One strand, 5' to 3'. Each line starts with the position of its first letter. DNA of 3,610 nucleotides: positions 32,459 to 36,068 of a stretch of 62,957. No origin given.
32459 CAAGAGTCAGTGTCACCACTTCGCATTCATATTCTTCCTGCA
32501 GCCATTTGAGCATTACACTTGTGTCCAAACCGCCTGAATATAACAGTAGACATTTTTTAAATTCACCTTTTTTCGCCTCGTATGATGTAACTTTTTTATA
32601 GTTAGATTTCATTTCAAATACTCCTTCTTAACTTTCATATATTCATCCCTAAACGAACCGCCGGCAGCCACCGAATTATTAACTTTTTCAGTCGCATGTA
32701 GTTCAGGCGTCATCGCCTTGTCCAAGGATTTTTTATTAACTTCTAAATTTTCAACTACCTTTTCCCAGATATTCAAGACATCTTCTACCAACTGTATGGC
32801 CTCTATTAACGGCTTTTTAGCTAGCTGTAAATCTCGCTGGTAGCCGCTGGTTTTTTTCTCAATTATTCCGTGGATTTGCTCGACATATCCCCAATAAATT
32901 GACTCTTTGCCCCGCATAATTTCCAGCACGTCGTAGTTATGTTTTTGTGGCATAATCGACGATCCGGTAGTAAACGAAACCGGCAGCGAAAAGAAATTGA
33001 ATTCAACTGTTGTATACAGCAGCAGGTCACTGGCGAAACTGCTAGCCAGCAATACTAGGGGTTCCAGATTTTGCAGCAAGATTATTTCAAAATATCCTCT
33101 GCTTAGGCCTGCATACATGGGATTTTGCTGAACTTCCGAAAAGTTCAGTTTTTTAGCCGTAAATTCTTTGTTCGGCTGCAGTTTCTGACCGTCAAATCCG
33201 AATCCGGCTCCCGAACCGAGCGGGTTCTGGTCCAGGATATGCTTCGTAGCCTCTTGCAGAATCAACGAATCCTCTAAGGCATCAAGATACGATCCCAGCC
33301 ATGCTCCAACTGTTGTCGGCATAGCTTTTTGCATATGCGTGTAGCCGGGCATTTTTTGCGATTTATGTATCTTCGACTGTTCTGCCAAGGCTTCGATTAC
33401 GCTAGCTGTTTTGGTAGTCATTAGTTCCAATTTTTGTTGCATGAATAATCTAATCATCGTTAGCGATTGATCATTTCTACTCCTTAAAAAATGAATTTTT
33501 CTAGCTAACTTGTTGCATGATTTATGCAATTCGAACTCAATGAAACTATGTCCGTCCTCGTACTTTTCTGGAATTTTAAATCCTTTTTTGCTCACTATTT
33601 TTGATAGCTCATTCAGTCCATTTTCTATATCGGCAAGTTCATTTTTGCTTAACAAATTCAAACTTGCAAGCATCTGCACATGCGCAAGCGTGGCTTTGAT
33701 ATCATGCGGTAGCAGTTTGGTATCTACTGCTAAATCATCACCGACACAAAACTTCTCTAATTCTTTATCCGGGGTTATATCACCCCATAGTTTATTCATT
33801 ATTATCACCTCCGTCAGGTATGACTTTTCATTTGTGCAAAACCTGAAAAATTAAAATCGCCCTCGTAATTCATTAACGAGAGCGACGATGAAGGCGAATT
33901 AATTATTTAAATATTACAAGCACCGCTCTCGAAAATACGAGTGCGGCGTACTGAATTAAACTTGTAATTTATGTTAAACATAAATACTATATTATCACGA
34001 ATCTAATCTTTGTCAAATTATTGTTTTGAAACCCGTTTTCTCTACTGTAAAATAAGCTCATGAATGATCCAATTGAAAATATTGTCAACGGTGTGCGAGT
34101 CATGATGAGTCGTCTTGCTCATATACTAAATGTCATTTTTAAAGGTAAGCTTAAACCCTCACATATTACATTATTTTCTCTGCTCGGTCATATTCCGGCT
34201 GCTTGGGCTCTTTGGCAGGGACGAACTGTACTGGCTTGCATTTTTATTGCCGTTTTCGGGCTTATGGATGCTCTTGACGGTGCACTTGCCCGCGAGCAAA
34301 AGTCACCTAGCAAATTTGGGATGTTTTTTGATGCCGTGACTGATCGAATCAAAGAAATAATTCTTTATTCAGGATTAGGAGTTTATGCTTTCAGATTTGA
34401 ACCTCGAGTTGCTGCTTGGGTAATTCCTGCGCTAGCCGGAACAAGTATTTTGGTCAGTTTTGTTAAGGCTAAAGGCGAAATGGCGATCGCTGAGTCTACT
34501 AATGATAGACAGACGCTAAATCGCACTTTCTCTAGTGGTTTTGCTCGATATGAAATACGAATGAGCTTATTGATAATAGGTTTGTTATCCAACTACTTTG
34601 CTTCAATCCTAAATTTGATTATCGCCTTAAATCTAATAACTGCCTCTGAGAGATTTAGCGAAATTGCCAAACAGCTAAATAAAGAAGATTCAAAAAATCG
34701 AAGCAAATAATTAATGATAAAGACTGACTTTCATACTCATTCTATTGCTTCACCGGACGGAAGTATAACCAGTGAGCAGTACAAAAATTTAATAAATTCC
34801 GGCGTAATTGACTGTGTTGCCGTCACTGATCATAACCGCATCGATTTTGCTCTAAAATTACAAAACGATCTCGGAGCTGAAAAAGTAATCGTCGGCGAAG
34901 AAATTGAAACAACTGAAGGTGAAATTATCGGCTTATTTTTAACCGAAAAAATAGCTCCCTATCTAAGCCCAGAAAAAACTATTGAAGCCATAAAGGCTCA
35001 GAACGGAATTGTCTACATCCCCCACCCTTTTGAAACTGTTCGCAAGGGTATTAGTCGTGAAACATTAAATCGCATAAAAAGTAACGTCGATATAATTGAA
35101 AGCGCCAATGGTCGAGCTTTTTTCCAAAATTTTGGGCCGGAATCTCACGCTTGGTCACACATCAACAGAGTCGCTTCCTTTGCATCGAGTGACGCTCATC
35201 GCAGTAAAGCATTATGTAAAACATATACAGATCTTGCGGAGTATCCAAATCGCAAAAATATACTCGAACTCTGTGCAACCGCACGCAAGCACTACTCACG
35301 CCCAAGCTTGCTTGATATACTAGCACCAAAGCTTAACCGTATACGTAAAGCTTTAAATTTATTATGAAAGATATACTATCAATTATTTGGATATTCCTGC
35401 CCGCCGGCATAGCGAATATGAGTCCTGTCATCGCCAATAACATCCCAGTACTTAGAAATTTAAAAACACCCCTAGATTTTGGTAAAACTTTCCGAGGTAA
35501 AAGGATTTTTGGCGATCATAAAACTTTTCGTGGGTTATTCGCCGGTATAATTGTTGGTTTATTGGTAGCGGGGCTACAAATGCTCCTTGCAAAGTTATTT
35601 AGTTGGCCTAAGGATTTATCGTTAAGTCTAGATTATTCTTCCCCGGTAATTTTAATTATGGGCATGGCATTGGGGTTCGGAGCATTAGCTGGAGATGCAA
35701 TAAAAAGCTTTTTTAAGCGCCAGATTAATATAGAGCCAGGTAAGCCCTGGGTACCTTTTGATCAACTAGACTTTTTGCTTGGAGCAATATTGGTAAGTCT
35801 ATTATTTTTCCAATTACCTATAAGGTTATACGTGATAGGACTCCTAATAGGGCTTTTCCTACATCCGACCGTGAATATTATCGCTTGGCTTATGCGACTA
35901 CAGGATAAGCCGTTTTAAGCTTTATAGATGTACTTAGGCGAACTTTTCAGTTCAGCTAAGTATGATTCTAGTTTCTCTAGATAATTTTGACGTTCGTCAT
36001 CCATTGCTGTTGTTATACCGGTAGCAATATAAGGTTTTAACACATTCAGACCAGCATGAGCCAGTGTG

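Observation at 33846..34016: Candidate arginine-codon leader-peptide attenuator controlling argH-argG-argS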

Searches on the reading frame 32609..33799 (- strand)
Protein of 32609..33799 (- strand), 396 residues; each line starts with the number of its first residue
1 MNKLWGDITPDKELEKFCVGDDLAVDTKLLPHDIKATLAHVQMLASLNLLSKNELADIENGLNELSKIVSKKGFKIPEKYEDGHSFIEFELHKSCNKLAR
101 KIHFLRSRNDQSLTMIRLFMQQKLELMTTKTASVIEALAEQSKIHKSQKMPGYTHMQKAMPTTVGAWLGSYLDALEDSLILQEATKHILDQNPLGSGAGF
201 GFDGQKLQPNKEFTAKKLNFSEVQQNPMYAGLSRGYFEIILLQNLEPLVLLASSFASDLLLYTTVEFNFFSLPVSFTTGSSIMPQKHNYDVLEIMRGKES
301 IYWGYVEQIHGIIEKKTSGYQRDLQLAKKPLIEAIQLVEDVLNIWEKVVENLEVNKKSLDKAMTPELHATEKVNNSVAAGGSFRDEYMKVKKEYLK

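Call 3: search_protein_families(library=pfam, proteins=[window:32609-33799:-])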
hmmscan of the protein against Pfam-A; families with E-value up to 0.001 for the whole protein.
window:32609-33799:- (396 aa): 1 family
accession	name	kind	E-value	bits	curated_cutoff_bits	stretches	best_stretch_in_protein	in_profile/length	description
PF00206.25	Lyase_1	-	2.2e-39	136.1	27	1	24-298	19-306/312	Lyase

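Call 8: find_related_loci(query=window:32609-33799:-, collection=genome_contigs, flank=3000)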
Query window:32609-33799:- (396 aa) in genome_contigs; peptide patterns used: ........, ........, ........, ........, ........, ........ (x = any residue, [..] = any of these).
366 stretches matched a pattern; 336 encode a relative of the query (tblastn E <= 1e-3); the best 80 are kept; 80 distinct loci.
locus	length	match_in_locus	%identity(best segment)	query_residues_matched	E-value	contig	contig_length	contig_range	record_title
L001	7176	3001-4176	55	2-393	1e-146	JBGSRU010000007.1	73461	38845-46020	MAG: Candidatus Saccharimonadales bacterium isolate JTS-AC366 k141_2228891, whole genome shotgun sequence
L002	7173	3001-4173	52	1-392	3e-137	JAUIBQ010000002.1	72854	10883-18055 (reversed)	MAG: bacterium isolate 6_bin.47 NODE_549_length_72854_cov_1.154056, whole genome shotgun sequence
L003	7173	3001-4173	51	3-394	3e-126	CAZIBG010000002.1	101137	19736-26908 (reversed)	MAG TPA_asm: uncultured Candidatus Saccharibacteria bacterium isolate SRP286056_co2_68 genome assembly, contig: NODE_197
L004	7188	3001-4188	48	1-395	2e-116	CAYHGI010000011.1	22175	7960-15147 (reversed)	MAG TPA_asm: uncultured Candidatus Saccharibacteria bacterium isolate ERP119705_co12_309 genome assembly, contig: NODE_2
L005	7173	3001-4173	48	3-393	1e-114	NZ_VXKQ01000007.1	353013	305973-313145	Francisella sp. SYW-9 SYW-9_S18_L001_R1_001_(paired)_contig_10, whole genome shotgun sequence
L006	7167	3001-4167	47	3-391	1e-114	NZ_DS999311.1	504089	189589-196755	Francisella philomiragia subsp. philomiragia ATCC 25015 supercont1.4, whole genome shotgun sequence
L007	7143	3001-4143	47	14-396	2e-114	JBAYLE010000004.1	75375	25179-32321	MAG: Parcubacteria group bacterium isolate SO_2016_GW1_96 scaffold00762_OW334_2016, whole genome shotgun sequence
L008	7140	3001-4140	47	14-395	3e-114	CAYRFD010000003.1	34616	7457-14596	MAG TPA_asm: uncultured Candidatus Saccharibacteria bacterium isolate SRP286056_co1_467 genome assembly, contig: NODE_13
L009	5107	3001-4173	48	3-393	3e-114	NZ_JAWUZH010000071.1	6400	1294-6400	Francisella sp. 19S2-4 strain GDMCC 1.3392 NODE_71_length_6400_cov_279.504824, whole genome shotgun sequence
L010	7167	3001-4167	47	3-391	1e-114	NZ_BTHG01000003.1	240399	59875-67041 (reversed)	Francisella sciaenopsi strain R22-20-7 sequence03, whole genome shotgun sequence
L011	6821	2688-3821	48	14-393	1e-113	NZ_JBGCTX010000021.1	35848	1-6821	Francisella sp. 19X1-34 NODE_21_length_35848_cov_243.354198, whole genome shotgun sequence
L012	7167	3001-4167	46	2-391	6e-112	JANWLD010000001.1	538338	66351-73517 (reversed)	MAG: Candidatus Saccharimonadales bacterium isolate CRAIB_MAG110 c_000000019049, whole genome shotgun sequence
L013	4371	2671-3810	46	14-395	5e-113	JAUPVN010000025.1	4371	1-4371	MAG: Patescibacteria group bacterium isolate erpe_2018_sw_30hr_WHONDRS-SW48-000095_B_bin.60 scaffold_270428, whole genom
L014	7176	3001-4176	46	1-393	1e-111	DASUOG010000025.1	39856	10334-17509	MAG TPA_asm: Candidatus Saccharimonadales bacterium isolate SMAG_U1622 k141_58789, whole genome shotgun sequence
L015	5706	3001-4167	46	2-391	5e-111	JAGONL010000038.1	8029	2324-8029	Candidatus Saccharibacteria bacterium isolate Go_SlAct_bin_486 Go_SlAct_49069_length_8029_cov_6.187168, whole genome sho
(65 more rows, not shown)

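Call 68: search_protein_families(library=ncbifam, max_evalue=0.001, proteins=[window:32609-33799:-])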
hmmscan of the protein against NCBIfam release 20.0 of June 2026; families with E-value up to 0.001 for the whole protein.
window:32609-33799:- (396 aa): 16 families
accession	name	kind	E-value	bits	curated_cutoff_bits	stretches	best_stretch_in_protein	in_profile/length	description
TIGR00838.1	argH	equivalog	1.6e-76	258.2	279.5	1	10-387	10-383/455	argininosuccinate lyase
NF008964.0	PRK12308.1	equivalog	2.5e-54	184.7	657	1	10-389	12-387/624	argininosuccinate lyase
NF005000.0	PRK06389.1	equivalog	1.2e-41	143.2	388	1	12-390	12-379/434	argininosuccinate lyase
NF002563.0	PRK02186.1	subfamily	2.4e-33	115.4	625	1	27-385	435-792/890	argininosuccinate lyase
NF005218.0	PRK06705.1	equivalog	3.1e-26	92.2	883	1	34-360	42-365/502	argininosuccinate lyase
NF052535.1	CoM_syn_XcbC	exception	3.4e-21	75.6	575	1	10-363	16-361/495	2-phosphosulfolactate phosphatase XcbC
TIGR00928.1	purB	equivalog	1.1e-17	63.9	326.2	1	90-390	79-381/436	adenylosuccinate lyase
TIGR02426.1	protocat_pcaB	equivalog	1.9e-11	43.5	355.75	1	96-189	87-181/338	3-carboxy-cis,cis-muconate cycloisomerase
NF006500.1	PRK08937.2-4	subfamily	4.4e-09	35.6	626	1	78-220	74-220/448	adenylosuccinate lyase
NF008909.0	PRK12273.1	subfamily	7.4e-09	35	510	1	104-296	139-336/474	aspartate ammonia-lyase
NF006764.0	PRK09285.1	equivalog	2.3e-08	32.9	446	1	92-363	107-378/456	adenylosuccinate lyase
NF006554.0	PRK09053.1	equivalog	3.7e-08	32.6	595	1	100-177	101-178/453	3-carboxy-cis,cis-muconate cycloisomerase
NF004631.0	PRK05975.1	equivalog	8.6e-07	28.2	371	1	54-199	61-199/352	3-carboxy-cis,cis-muconate cycloisomerase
TIGR00839.1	aspA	equivalog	4.6e-05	22.5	681.2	1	105-296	135-331/468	aspartate ammonia-lyase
TIGR00979.1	fumC_II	equivalog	0.00039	19.3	664.75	0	128-202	158-233/458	class II fumarate hydratase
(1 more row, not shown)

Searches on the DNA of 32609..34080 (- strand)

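Call 14: search_rna_families(source=window, start=33750, end=34080, threshold=evalue, max_evalue=10)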
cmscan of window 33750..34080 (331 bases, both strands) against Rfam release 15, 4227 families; matches with E-value up to 10: 3.
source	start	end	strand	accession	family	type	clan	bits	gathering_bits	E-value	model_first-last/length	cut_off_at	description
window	33847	33998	-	RF02049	STnc460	Gene; sRNA;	-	16.9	70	0.85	1-147/147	no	Salmonella enterica sRNA STnc460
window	33851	33918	-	RF00021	Spot_42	Gene; sRNA;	-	13.3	80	5.3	1-115/115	no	Spot 42 RNA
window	33757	33930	+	RF02575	DM_SisR1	Gene;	-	10.1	62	6.7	2-389/389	no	Drosophila melanogaster stable intronic sequence RNA 1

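Call 15: search_rna_families(sources=[L001, L016, L022, L034, L065, L030, L055], threshold=gathering)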
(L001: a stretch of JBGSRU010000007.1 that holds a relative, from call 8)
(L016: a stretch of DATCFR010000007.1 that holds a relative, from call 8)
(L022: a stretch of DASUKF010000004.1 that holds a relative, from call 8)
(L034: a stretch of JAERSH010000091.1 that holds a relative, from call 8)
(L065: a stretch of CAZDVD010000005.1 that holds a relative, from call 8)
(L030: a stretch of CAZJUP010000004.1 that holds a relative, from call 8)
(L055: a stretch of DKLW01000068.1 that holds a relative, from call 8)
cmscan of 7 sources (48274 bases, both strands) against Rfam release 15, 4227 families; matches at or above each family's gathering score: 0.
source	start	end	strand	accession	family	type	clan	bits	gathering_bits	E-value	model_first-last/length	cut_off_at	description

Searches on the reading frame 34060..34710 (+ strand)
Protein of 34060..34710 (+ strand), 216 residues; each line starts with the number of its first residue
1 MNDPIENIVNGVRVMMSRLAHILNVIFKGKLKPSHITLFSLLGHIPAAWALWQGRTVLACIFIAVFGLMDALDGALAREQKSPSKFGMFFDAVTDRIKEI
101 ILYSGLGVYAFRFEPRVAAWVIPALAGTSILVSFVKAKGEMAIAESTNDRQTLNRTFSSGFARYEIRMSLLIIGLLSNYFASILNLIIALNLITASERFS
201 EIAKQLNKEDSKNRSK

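Call 3: search_protein_families(library=pfam, proteins=[window:34060-34710:+])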
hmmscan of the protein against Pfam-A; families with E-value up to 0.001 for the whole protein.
window:34060-34710:+ (216 aa): 1 family
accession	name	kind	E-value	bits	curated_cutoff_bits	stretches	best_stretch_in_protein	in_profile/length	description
PF01066.26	CDP-OH_P_transf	-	1e-13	52.4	22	1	33-147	4-117/152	CDP-alcohol phosphatidyltransferase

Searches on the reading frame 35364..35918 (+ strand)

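Call 3: search_protein_families(library=pfam, proteins=[window:35364-35918:+])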
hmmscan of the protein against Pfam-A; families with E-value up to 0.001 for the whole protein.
window:35364-35918:+ (184 aa): 2 families
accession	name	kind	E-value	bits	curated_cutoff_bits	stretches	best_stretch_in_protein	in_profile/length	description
PF01864.22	CarS-like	-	4.4e-38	131.4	22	1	4-183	5-174/175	CDP-archaeol synthase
PF01148.25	CTP_transf_1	-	0.00013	22.4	24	1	52-123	169-230/264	Cytidylyltransferase family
